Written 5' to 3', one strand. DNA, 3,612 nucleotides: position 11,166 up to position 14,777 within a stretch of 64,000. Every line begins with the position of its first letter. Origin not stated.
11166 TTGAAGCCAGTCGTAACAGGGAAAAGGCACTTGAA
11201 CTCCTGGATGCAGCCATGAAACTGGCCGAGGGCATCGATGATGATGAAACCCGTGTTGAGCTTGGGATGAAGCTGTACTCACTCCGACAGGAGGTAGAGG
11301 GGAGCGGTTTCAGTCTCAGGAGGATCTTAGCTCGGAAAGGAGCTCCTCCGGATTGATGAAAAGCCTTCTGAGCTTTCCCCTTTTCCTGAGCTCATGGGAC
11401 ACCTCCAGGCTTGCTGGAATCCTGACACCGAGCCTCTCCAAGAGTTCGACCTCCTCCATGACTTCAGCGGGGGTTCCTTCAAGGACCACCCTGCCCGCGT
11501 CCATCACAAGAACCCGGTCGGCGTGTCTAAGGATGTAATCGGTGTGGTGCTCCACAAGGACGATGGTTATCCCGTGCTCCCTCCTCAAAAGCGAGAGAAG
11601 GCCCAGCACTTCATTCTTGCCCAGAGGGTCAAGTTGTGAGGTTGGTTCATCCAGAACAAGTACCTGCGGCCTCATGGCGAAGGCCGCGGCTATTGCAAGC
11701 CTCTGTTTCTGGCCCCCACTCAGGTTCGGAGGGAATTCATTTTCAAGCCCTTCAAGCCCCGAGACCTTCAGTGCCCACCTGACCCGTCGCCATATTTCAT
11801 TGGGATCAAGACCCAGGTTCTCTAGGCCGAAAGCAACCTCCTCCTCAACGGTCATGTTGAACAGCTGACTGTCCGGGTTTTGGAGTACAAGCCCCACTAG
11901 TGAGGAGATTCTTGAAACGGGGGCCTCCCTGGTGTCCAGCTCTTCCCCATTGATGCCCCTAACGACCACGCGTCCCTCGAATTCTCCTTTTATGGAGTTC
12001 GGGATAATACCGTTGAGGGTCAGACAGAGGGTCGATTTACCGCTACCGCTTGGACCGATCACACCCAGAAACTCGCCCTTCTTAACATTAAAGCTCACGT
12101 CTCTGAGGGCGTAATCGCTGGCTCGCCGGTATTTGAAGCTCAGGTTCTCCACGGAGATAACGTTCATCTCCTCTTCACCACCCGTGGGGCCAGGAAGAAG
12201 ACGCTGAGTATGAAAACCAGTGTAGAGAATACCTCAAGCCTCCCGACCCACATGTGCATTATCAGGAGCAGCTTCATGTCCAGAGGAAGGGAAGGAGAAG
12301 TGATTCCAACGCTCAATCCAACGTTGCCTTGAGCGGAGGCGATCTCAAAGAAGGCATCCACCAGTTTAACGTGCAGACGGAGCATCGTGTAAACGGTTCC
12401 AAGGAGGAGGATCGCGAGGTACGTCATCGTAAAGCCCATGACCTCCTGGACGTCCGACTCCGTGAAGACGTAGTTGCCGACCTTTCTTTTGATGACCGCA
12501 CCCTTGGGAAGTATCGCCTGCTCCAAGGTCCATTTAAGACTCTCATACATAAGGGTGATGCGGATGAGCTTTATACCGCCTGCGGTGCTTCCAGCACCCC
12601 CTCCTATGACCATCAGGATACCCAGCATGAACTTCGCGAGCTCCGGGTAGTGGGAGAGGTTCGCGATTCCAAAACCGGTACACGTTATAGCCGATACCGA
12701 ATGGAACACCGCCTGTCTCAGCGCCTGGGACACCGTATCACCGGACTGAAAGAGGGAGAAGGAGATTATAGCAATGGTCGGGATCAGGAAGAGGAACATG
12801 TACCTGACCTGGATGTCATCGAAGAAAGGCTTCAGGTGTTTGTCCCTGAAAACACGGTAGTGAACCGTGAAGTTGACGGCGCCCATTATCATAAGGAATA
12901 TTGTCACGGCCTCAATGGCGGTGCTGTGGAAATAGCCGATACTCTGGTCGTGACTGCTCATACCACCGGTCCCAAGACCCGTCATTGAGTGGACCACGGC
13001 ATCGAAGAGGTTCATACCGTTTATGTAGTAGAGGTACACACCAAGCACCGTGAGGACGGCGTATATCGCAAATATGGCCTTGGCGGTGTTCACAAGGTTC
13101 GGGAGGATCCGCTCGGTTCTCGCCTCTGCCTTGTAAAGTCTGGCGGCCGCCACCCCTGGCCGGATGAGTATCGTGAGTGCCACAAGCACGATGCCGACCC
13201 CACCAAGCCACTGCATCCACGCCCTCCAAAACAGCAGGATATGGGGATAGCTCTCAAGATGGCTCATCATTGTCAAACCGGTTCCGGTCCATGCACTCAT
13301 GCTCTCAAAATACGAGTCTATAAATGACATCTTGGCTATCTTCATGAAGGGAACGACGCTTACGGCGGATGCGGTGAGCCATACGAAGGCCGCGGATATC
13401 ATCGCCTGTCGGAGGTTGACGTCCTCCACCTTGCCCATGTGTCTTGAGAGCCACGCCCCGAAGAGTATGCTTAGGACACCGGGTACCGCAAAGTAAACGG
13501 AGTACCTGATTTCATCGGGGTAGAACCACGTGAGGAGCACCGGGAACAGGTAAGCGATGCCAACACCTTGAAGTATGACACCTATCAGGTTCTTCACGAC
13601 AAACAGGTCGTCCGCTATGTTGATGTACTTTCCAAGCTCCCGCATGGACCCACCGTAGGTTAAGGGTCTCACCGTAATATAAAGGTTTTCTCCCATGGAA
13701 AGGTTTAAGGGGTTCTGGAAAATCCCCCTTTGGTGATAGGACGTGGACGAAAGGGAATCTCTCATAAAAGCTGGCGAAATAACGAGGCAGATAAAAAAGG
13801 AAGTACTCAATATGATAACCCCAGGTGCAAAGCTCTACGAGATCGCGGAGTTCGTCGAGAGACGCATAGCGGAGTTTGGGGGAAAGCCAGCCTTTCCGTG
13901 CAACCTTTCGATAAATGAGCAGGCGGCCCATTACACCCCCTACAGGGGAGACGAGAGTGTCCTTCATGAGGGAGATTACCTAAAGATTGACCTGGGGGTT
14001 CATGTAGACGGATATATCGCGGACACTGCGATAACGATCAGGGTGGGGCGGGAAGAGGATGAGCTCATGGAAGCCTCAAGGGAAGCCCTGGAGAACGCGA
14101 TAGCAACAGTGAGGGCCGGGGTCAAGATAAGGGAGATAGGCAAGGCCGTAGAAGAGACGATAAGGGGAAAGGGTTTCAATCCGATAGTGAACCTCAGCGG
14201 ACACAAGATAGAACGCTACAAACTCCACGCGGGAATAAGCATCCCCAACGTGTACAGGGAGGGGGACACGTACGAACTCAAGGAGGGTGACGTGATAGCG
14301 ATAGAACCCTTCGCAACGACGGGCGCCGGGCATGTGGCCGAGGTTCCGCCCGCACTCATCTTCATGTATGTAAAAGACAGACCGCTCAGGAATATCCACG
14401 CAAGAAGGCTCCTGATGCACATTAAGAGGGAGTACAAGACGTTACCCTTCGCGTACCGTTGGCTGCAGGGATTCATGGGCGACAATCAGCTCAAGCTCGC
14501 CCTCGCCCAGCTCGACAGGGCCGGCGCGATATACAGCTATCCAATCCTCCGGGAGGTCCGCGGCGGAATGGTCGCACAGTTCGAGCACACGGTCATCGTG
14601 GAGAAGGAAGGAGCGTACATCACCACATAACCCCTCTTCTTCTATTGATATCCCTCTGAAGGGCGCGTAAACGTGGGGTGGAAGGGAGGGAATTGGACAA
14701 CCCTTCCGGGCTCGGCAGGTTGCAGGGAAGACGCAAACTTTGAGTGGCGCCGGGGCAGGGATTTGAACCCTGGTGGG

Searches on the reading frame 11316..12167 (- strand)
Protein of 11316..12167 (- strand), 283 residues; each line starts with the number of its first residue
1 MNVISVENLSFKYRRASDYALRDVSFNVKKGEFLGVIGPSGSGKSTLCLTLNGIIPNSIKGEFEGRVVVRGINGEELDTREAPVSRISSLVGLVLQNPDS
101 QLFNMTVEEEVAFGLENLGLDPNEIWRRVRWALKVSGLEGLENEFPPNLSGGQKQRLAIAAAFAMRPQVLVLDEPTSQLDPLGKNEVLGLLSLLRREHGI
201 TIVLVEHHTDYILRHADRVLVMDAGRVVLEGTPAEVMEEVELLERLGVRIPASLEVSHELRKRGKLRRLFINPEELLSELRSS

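Call 32: search_protein_families(library=pfam, proteins=[window:11316-12167:-], max_evalue=0.001)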
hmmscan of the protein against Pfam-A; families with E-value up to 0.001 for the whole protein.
window:11316-12167:- (283 aa): 5 families
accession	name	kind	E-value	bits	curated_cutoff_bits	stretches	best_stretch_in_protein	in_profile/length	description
PF00005.33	ABC_tran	-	1.9e-26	93.7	25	1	21-177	1-137/137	ABC transporter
PF13304.12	AAA_21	-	1.5e-07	32.2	27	1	146-204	235-295/304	AAA domain, putative AbiEii toxin, Type IV TA system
PF02463.25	SMC_N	-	6e-06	26.3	40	0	33-220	26-209/220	RecF/RecN/SMC N terminal domain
PF13401.12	AAA_22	-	5.5e-05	23.9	27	1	32-205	6-121/130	AAA domain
PF09818.15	ABC_ATPase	-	0.00094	18.7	23.2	0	191-226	215-250/283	P-loop domain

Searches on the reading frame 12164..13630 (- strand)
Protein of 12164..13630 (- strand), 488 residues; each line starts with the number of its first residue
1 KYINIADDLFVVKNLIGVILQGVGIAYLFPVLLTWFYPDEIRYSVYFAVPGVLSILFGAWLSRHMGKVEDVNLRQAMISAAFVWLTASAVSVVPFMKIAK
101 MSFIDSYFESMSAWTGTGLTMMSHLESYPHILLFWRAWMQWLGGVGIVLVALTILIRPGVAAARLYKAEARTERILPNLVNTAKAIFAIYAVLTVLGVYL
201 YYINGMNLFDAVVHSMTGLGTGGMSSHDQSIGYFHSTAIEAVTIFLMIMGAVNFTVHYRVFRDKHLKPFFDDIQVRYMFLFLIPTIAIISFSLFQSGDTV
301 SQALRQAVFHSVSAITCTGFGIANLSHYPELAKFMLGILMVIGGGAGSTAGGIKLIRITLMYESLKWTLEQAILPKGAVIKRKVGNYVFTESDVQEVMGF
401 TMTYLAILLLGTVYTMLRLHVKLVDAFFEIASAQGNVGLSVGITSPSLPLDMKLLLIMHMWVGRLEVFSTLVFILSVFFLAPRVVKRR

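Call 32: search_protein_families(library=pfam, proteins=[window:12164-13630:-], max_evalue=0.001)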
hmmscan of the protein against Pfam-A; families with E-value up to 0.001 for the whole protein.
window:12164-13630:- (488 aa): 1 family
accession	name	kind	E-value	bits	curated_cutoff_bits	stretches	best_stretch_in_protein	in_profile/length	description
PF02386.22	TrkH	-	1.1e-70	239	27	1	54-473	12-489/502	Cation transport protein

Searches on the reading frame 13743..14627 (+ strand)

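Call 32: search_protein_families(library=pfam, proteins=[window:13743-14627:+], max_evalue=0.001)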
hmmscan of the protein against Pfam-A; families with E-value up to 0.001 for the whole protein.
window:13743-14627:+ (295 aa): 2 families
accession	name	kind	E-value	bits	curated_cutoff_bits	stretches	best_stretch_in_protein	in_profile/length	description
PF00557.29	Peptidase_M24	-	2.6e-38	132.4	23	1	7-286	3-206/208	Metallopeptidase family M24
PF03477.21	ATP-cone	-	0.0005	21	25.8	0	104-143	31-70/88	ATP cone domain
